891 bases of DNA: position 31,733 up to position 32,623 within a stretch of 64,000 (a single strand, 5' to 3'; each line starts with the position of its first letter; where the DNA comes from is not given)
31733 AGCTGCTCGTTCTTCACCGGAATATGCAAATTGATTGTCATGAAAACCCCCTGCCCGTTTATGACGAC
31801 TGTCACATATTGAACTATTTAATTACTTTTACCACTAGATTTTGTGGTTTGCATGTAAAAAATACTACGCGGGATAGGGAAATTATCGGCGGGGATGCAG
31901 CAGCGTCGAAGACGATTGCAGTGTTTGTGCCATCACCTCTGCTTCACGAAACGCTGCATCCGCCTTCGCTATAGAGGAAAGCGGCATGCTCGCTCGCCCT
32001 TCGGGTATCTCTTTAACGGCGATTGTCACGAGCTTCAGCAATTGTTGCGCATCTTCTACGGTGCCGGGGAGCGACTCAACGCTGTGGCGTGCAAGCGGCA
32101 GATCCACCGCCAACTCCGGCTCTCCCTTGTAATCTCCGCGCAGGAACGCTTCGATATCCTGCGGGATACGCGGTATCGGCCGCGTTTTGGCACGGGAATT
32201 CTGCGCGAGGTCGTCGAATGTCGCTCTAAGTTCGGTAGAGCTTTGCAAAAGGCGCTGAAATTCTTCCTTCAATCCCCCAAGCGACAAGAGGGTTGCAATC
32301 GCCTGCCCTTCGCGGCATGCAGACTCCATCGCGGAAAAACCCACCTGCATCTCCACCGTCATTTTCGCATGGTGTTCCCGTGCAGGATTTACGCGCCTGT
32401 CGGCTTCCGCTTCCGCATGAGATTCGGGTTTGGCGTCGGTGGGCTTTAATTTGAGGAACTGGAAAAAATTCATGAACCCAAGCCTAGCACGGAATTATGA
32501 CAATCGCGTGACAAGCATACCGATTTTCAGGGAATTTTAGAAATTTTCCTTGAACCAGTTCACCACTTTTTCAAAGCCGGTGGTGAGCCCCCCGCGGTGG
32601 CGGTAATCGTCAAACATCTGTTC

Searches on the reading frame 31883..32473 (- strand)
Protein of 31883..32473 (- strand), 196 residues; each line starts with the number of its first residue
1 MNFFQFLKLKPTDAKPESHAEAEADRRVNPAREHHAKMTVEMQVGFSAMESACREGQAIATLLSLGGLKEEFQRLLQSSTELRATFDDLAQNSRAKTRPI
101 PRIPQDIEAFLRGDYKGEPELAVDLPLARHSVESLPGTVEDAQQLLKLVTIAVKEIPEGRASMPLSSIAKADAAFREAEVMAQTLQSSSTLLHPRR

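Call 5: search_protein_families(library=pfam, proteins=[window:31883-32473:-], max_evalue=1)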
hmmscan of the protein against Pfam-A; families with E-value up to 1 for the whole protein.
window:31883-32473:- (196 aa): 0 families

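Call 6: search_protein_families(library=ncbifam, proteins=[window:31883-32473:-], max_evalue=1)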
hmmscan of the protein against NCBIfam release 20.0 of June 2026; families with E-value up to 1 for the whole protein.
window:31883-32473:- (196 aa): 0 families

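Call 9: search_protein_families(library=padloc, proteins=[window:31883-32473:-], max_evalue=1)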
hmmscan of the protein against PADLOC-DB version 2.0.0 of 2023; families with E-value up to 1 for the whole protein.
window:31883-32473:- (196 aa): 0 families

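Call 10: search_protein_families(library=phrogs, proteins=[window:31883-32473:-], max_evalue=1)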
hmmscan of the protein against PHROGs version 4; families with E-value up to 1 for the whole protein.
window:31883-32473:- (196 aa): 0 families

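Call 45: find_homologous_proteins(query=window:31883-32473:-, max_evalue=0.001)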
Query window:31883-32473:- (196 aa): 1 proteins with E <= 0.001 among 268 candidates.
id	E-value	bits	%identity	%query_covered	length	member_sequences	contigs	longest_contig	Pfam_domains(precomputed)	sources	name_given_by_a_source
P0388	2.3e-119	413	100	100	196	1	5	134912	-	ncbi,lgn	-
